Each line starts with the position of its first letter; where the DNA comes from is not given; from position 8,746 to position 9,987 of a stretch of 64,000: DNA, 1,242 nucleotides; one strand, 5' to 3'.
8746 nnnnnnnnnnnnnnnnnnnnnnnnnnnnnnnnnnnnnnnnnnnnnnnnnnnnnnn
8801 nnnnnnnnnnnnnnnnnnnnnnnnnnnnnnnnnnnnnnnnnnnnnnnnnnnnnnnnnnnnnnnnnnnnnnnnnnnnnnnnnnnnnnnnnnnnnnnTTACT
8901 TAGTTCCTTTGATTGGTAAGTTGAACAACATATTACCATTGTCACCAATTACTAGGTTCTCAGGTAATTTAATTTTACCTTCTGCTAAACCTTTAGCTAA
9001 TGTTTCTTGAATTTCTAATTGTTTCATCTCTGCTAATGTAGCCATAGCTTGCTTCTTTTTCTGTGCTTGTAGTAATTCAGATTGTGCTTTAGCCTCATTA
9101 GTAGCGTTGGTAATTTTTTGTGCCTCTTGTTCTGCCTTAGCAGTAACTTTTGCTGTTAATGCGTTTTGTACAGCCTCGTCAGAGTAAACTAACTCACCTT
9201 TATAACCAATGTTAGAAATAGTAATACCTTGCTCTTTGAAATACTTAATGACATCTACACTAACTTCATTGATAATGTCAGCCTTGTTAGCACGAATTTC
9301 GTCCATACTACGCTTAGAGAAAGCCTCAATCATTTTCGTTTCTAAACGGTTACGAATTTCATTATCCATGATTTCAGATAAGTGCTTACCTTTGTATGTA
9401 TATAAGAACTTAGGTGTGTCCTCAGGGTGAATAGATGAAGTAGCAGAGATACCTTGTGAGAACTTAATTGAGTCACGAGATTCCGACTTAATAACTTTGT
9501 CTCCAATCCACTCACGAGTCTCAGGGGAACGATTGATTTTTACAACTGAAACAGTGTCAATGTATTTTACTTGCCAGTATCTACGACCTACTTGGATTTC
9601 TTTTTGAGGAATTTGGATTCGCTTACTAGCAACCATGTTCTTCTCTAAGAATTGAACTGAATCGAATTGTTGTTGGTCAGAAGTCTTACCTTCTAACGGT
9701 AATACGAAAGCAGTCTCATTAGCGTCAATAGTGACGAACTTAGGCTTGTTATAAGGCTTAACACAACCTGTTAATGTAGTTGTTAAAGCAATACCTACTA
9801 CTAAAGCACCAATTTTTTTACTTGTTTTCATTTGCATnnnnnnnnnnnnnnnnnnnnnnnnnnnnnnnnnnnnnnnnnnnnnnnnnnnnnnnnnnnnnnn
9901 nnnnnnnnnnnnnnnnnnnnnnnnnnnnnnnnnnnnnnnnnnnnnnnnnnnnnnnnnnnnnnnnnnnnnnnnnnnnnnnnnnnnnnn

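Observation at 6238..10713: Two ClpP-like proteases in the early arm, one forming an NfeD/STOPP-stomatin-like cassette with an SPFH lipoprotein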

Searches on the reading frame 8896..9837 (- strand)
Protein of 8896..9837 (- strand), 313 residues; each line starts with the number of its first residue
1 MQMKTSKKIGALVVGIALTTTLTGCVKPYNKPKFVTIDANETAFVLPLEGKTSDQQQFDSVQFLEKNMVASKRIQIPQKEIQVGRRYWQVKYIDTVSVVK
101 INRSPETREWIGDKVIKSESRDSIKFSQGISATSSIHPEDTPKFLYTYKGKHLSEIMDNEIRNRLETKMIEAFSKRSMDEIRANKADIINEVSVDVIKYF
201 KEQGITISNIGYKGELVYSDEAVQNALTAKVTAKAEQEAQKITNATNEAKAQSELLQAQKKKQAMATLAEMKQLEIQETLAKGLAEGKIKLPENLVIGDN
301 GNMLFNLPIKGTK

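Call 3: search_protein_families(library=pfam, proteins=[window:8896-9837:-], max_evalue=0.01)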
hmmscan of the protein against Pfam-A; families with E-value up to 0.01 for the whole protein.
window:8896-9837:- (313 aa): 2 families
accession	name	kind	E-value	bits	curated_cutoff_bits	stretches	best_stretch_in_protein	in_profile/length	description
PF01145.31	Band_7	-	3.1e-11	44.1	23.6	1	98-248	42-175/176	SPFH domain / Band 7 family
PF17325.7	SPG4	-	0.0063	18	25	1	202-283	20-102/109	Stationary phase protein 4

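Call 4: search_protein_families(library=phrogs, proteins=[window:8896-9837:-], max_evalue=0.001)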
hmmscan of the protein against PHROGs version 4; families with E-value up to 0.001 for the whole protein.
window:8896-9837:- (313 aa): 1 family
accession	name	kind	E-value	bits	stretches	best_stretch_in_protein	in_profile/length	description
phrog_200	-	other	2.6e-17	64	1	2-308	77-360/379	lipoprotein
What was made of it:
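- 8896..9837 (-): SPFH/Band-7 lipoprotein (probable start 9831; lipobox LTG-C25; SPFH core about 30-220; single helix 221-285; flexible conserved C-terminus). Pfam Band_7 3e-11 and phrog_200 'lipoprotein' 3e-17 (calls 3, 4).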

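Call 7: search_dna_similar(query=window:8896-9837:-, collection=phages, mode=protein, max_rows=30)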
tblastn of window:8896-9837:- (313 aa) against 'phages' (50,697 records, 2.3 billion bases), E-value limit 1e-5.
Records with a match: 3; places in all: 3; records where one place covers at least 80% of the query: 3.
Best place of each record, by identity: <60% 3.
By first word of the organism name: Bacillus 2; Bacteriophage 1.
By host as written in the record: Bacillus megaterium str. ATCC 43725 2; - 1.
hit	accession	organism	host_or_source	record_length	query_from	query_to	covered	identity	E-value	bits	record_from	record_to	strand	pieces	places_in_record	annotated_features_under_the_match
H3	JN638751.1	Bacillus phage G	Bacillus megaterium str. ATCC 43725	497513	1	308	98%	47.3%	2e-82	277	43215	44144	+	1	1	65: gp65 | 64: gp64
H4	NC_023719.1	Bacillus phage G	Bacillus megaterium str. ATCC 43725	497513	1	308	98%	47.3%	2e-82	277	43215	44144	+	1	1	65: gp65 | 64: gp64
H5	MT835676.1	Bacteriophage sp.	human fecal samples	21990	2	254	81%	36.9%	5e-40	154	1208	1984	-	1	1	record has no annotation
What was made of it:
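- Closest known: The two early-region ClpP genes of Joanripponvirinae. Different: Those phages have no SPFH or mini genes (call 7).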

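Call 9: get_annotated_region(hit=H3, flank=6000)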
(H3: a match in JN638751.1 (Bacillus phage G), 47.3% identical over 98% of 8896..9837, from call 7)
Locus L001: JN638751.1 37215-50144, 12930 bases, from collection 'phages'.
description: Bacillus phage G, complete genome.
organism: Bacillus phage G (NCBI taxid 2884420)
taxonomy: Viruses; Duplodnaviria; Heunggongvirae; Uroviricota; Caudoviricetes; Donellivirus; Donellivirus gee
host: Bacillus megaterium str. ATCC 43725; source: soil; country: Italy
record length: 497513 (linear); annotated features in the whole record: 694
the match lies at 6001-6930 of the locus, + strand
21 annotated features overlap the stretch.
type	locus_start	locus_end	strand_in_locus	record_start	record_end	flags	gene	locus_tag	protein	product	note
CDS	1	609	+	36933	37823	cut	54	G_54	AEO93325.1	gp54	-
CDS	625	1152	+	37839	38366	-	55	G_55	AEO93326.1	gp55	YpjQ-like phosphatidylglycerophosphatase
CDS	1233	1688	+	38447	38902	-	56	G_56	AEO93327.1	gp56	-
CDS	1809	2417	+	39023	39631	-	57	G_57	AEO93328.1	gp57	-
CDS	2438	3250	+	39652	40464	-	58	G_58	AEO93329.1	gp58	-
CDS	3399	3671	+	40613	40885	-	59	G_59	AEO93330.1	gp59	-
CDS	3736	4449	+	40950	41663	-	60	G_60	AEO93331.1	gp60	-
CDS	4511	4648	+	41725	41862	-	61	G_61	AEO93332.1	gp61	-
CDS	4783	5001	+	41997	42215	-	62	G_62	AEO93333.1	gp62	transcriptional regulator; Cro/CI family transcriptional regulator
CDS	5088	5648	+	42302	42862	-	63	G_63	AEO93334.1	gp63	-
CDS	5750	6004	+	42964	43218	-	64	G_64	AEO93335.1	gp64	-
CDS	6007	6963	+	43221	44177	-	65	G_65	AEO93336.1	gp65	-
CDS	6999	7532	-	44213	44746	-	66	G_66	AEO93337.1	gp66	-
CDS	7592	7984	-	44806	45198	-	67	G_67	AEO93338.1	gp67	-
CDS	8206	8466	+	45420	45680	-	68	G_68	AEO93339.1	gp68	-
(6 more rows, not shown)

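Call 10: get_annotated_region(hit=H5, flank=6000)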
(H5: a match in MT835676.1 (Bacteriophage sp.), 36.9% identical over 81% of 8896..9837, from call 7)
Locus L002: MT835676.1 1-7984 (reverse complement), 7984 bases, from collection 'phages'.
description: UNVERIFIED: Bacteriophage sp. clone scaffold_424 genomic sequence.
organism: Bacteriophage sp. (NCBI taxid 38018)
taxonomy: Viruses
host: -; source: human fecal samples; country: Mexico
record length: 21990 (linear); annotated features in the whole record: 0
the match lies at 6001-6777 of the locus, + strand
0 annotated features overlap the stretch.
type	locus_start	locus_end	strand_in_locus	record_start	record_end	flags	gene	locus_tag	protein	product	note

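Call 20: find_homologous_proteins(query=window:8896-9837:-, max_evalue=0.00001)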
Query window:8896-9837:- (313 aa): 65 proteins with E <= 0.00001 among 1526 candidates.
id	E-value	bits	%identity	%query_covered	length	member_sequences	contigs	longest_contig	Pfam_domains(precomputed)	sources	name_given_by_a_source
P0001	1.7e-194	662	100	99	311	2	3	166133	PF01145.32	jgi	jgi:hypothetical protein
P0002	1.2e-152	525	78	99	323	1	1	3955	PF01145.32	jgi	jgi:hypothetical protein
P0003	1.2e-130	453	68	99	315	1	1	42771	PF01145.32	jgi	jgi:hypothetical protein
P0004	1.1e-124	433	70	93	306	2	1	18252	PF01145.32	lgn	-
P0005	1.1e-120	420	64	91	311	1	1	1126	PF01145.32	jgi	jgi:hypothetical protein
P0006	5.6e-105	369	57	99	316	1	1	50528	PF01145.32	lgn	-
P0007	3.7e-104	366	57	99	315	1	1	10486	PF01145.32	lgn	-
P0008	1.1e-103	364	57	98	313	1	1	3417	PF01145.32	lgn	-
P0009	1.3e-102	361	55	98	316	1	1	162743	PF01145.32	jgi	jgi:hypothetical protein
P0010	6.9e-102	359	55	99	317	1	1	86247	PF01145.32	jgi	jgi:SPFH domain / Band 7 family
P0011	2.8e-100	353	55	92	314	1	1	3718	PF01145.32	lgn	-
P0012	2.0e-97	344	56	96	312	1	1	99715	PF01145.32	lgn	-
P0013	1.2e-96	341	53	98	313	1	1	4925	PF01145.32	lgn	-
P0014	1.4e-96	341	53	98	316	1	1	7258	PF01145.32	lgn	-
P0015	2.9e-96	340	54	99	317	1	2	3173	PF01145.32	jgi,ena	jgi:hypothetical protein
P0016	3.6e-96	340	53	99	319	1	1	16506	PF01145.32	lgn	-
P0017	1.9e-95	337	54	98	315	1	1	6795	PF01145.32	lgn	-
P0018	2.1e-95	337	53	96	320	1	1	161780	PF01145.32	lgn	-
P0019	8.7e-95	335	55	93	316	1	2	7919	PF01145.32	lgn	-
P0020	9.3e-95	335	53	99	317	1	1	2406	PF01145.32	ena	-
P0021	2.2e-94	334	53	98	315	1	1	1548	PF01145.32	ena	-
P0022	3.7e-94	333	52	98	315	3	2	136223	PF01145.32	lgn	-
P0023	1.7e-93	331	53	99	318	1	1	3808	PF01145.32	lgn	-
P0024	3.1e-91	324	53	92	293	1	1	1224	PF01145.32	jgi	jgi:hypothetical protein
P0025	6.3e-91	323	52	98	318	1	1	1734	PF01145.32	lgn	-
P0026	1.9e-90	321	52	96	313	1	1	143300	PF01145.32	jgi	jgi:hypothetical protein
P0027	2.1e-81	291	51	96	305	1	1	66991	PF01145.32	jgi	jgi:SPFH domain / Band 7 family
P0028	1.8e-80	288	48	95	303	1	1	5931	PF01145.32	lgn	-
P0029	2.5e-80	288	50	95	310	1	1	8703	PF01145.32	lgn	-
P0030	4.9e-80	287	50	97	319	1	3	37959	PF01145.32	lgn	-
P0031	3.7e-77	277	46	98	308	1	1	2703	PF01145.32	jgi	jgi:hypothetical protein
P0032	4.3e-77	277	47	99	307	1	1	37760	PF01145.32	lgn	-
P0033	1.1e-76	276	46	96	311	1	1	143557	PF01145.32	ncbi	-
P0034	1.4e-75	272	50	88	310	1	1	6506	PF01145.32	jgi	-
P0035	5.0e-74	267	45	98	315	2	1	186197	PF01145.32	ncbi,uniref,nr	ncbi:SPFH domain-containing protein [Shouchella clausii]|uniref:SPFH domain-containing protein n=1 T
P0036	1.6e-73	266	48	97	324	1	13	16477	PF01145.32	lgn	-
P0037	4.4e-72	261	45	97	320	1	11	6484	PF01145.32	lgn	-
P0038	2.2e-71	259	47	98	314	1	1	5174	PF01145.32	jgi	jgi:hypothetical protein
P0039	3.7e-70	255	44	98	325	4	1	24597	PF01145.32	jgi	-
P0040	1.4e-69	253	44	98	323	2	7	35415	PF01145.32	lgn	-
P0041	4.7e-69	251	46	95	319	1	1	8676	PF01145.32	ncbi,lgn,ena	-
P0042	1.7e-68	249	46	95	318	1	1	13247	PF01145.32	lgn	-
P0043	3.3e-68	248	47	91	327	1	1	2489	PF01145.32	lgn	-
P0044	4.1e-68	248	45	94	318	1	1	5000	PF01145.32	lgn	-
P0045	1.1e-67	246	51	75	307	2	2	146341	PF01145.32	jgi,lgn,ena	-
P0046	9.2e-66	240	45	85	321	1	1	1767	PF01145.32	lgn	-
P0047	1.0e-64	237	44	90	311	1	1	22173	PF01145.32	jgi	jgi:hypothetical protein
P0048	1.3e-56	210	41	89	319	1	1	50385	PF01145.32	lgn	-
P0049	1.4e-56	210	40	97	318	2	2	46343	PF01145.32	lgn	-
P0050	6.1e-56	208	38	97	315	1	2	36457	PF01145.32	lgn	-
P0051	1.3e-55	207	40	97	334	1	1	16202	PF01145.32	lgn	-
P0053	9.6e-53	197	40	95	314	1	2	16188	PF01145.32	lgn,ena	-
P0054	2.5e-51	193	39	92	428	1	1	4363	PF01145.32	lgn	-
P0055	3.4e-51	192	37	96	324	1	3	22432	PF01145.32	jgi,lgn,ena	jgi:hypothetical protein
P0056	2.5e-47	180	35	99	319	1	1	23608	PF01145.32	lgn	-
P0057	2.0e-43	167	38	80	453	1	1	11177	PF01145.32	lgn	-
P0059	1.8e-41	160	40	73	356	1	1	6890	PF01145.32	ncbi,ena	-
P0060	2.8e-40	157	39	82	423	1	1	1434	PF01145.32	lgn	-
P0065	1.3e-31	128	37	69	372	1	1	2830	PF01145.32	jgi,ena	-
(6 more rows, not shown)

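Call 21: find_related_loci(query=A1, collection=viral_contigs, flank=6000)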
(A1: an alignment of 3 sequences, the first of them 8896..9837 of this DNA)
Query A1 (313 aa) in viral_contigs; peptide patterns used: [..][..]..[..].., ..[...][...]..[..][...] (x = any residue, [..] = any of these).
596 stretches matched a pattern; 35 encode a relative of the query (tblastn E <= 1e-3); 35 distinct loci.
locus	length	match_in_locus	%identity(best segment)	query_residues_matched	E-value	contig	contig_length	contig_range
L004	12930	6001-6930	47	1-308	4e-86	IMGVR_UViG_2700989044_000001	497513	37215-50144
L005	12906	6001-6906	36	2-310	2e-55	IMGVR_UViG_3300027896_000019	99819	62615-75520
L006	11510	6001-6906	36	2-310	2e-55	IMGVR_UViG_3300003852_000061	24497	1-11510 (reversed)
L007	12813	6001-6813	38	12-273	4e-53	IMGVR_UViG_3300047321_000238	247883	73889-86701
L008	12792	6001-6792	38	3-254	2e-50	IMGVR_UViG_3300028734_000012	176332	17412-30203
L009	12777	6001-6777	38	2-254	8e-45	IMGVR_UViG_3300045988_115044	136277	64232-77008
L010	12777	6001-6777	37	2-254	1e-44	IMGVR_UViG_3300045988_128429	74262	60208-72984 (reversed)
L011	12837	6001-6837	35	2-270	2e-44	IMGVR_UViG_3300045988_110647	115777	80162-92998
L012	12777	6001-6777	37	2-254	2e-44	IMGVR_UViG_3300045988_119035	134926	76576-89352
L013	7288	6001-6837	35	2-270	2e-44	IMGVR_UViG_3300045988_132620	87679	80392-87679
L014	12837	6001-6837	35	2-270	2e-44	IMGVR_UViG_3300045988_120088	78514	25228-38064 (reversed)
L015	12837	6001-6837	35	2-270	3e-44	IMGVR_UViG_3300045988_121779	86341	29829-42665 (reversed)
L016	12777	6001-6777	37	2-254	3e-44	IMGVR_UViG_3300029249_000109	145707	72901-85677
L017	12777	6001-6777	37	2-254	5e-44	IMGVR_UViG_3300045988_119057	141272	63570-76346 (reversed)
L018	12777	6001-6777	37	2-254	7e-44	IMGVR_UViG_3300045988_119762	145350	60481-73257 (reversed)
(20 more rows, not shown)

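Call 22: find_related_loci(query=A1, collection=genome_contigs, flank=6000)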
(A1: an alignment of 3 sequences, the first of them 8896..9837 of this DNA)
Query A1 (313 aa) in genome_contigs; peptide patterns used: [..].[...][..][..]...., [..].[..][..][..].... (x = any residue, [..] = any of these).
126 stretches matched a pattern; 93 encode a relative of the query (tblastn E <= 1e-3); the best 80 are kept; 80 distinct loci.
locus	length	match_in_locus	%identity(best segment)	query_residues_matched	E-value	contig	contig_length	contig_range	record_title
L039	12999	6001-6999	36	13-308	2e-64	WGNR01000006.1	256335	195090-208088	MAG: bacterium isolate RI_54 c_000000029312, whole genome shotgun sequence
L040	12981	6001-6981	35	12-308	4e-62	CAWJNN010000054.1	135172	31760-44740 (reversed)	MAG: uncultured Planctomycetales bacterium isolate MFD02832.bin.2.19 genome assembly, contig: contig_44862, whole genome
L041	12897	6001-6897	38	12-278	4e-62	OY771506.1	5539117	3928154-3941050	MAG: Phycisphaeraceae bacterium isolate 5ced0416-64b5-4844-9ce5-ab75583fac57 genome assembly, chromosome: 1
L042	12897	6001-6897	38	12-278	6e-62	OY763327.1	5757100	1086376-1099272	MAG: Phycisphaeraceae bacterium isolate 55aab3a5-de4e-4c55-acd5-ede7382e386b genome assembly, chromosome: 1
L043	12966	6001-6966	36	23-308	8e-61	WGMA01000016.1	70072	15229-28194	MAG: Phycisphaera sp. isolate RI_212 c_000000015780, whole genome shotgun sequence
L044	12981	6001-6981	37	4-307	2e-60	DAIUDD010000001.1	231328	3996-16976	MAG TPA_asm: Patescibacteria group bacterium isolate CTOTU18519 NODE_33_length_231328_cov_12.045600, whole genome shotgu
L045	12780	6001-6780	41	7-254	3e-60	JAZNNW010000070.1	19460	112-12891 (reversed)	MAG: Candidatus Avilachnospira sp. isolate T1900044653_TS20190119.MAGScoT_cleanbin_000061 SGB_1456_k141_401944, whole ge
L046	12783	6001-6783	41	7-254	2e-60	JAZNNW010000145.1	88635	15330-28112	MAG: Candidatus Avilachnospira sp. isolate T1900044653_TS20190119.MAGScoT_cleanbin_000061 SGB_1456_k141_770507, whole ge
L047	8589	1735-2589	35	5-293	2e-59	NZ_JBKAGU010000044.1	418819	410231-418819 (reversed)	MAG: Bremerella sp. isolate Ske_MAG8 Ske_MAG8_0044, whole genome shotgun sequence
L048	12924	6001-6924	36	1-277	3e-58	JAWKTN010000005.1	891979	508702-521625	MAG: Pirellulaceae bacterium isolate BC1.9 BC1.9.fa-5, whole genome shotgun sequence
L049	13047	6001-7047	34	10-312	5e-57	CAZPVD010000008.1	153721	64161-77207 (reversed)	MAG TPA_asm: uncultured Verrucomicrobiota bacterium isolate binchicken_co185_72 genome assembly, contig: NODE_115_length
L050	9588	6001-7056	33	11-313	7e-57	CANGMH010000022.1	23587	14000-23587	MAG: Verrucomicrobia bacterium isolate Jr-7aug17-240 genome assembly, contig: Jr-7aug17-C3367, whole genome shotgun sequ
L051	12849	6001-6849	37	8-273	2e-56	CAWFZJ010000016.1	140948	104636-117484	MAG: uncultured Verrucomicrobiae bacterium isolate MFD05379.bin.3.52 genome assembly, contig: contig_1189, whole genome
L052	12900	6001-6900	35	13-288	3e-56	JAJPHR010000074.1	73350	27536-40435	MAG: Verrucomicrobia bacterium isolate Centralia_MAG_180 k107_8789506, whole genome shotgun sequence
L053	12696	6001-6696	42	24-240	1e-56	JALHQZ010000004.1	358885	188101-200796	MAG: Pirellulales bacterium isolate maxbin.065 c_000000000145, whole genome shotgun sequence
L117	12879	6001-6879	31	16-307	8e-41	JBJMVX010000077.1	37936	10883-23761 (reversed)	MAG: Massilia sp. isolate H3_16_all_fractions_metab_maxbC_112_62_0 k255_2438596, whole genome shotgun sequence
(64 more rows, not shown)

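Call 24: find_encoding_contigs(protein=P0003, flank=6000, max_places=2)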
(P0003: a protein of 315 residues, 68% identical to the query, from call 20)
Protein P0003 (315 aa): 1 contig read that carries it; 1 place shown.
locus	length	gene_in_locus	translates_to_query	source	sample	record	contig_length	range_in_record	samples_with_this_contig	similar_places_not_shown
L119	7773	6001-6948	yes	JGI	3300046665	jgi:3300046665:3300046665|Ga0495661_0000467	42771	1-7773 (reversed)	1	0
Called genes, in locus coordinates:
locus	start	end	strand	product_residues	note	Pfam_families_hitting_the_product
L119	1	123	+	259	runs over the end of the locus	PF23023:Anti-Pycsar_Apyc1, PF00753:Lactamase_B, PF12706:Lactamase_B_2 (weak)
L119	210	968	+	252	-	PF06725:3D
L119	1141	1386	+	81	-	-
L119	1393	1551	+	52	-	-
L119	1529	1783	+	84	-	-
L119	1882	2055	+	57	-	-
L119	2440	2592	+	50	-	-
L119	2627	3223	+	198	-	-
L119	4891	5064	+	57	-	-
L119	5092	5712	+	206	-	PF00574:CLP_protease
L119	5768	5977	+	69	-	-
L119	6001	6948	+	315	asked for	PF01145:Band_7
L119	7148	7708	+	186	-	PF13730:HTH_36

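Call 25: find_encoding_contigs(protein=P0009, flank=6000, max_places=2)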
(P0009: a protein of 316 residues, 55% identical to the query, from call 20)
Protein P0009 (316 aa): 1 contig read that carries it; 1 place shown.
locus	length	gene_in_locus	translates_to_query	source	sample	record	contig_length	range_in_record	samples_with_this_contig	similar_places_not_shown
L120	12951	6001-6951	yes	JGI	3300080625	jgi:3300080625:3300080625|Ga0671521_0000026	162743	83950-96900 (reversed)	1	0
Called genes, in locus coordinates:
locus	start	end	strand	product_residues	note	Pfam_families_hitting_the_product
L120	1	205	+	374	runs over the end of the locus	PF13662:Toprim_4 (weak)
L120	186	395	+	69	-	-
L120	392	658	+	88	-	-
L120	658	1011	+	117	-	-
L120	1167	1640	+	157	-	-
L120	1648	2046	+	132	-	PF25682:Phage_VG64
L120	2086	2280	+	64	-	-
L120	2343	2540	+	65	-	-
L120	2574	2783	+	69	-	-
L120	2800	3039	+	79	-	-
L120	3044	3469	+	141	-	-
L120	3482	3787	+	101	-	-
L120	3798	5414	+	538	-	PF01368:DHH, PF02272:DHHA1 (weak), PF17768:RecJ_OB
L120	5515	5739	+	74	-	-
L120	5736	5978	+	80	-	-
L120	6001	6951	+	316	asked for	PF01145:Band_7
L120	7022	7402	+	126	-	-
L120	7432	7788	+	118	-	-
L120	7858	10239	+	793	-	PF00317:Ribonuc_red_lgN, PF02867:Ribonuc_red_lgC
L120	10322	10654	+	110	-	-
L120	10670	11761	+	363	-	PF00268:Ribonuc_red_sm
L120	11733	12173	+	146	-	PF00258:Flavodoxin_1 (weak)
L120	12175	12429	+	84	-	PF00085:Thioredoxin, PF13098:Thioredoxin_2, PF13192:Thioredoxin_3, PF05768:Glrx-like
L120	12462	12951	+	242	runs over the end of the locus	-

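Call 26: find_encoding_contigs(protein=P0018, flank=6000, max_places=2)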
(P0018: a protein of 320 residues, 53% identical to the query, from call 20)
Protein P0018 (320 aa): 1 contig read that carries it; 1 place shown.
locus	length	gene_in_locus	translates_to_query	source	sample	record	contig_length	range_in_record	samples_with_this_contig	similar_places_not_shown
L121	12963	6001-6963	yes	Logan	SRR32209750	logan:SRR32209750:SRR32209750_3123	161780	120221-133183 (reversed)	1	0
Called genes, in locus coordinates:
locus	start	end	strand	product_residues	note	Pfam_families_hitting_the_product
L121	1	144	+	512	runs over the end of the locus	-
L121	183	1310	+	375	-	PF13662:Toprim_4 (faint)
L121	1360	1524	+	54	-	-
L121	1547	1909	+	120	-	-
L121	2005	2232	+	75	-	-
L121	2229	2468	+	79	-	-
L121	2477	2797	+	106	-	-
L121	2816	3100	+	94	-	-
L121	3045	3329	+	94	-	-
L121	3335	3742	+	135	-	-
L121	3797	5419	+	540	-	PF01368:DHH, PF17768:RecJ_OB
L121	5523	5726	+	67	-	-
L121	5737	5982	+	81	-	-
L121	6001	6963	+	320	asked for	PF01145:Band_7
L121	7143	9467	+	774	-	PF00317:Ribonuc_red_lgN, PF02867:Ribonuc_red_lgC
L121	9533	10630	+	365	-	PF00268:Ribonuc_red_sm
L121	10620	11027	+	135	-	PF12724:Flavodoxin_5 (weak), PF00258:Flavodoxin_1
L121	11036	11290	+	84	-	PF00085:Thioredoxin, PF13098:Thioredoxin_2, PF13192:Thioredoxin_3 (weak), PF05768:Glrx-like (weak)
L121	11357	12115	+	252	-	-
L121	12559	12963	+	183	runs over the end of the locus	PF05565:Sipho_Gp157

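Call 27: find_encoding_contigs(protein=P0004, flank=6000, max_places=2)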
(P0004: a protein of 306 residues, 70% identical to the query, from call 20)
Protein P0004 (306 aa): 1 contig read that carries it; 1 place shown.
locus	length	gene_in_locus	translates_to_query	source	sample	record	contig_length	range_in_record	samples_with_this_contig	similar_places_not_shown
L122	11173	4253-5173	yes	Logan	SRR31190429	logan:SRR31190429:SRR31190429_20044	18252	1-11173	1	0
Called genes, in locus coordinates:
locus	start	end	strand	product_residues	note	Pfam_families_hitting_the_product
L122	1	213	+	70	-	?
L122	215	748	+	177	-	PF05014:Nuc_deoxyrib_tr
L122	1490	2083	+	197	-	-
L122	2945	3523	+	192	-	PF27263:YndA_coil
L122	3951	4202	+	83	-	-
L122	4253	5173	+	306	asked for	PF01145:Band_7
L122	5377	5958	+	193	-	-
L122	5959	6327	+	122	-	PF10686:YAcAr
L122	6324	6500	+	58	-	-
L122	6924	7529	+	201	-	PF00574:CLP_protease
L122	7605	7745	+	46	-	-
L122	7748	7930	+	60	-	-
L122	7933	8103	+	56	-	-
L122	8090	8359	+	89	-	-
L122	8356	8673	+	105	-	-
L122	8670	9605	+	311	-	PF00303:Thymidylat_synt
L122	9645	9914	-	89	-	-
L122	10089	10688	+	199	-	PF00265:TK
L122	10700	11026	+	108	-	PF00565:SNase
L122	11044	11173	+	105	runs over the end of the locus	PF04193:PQ-loop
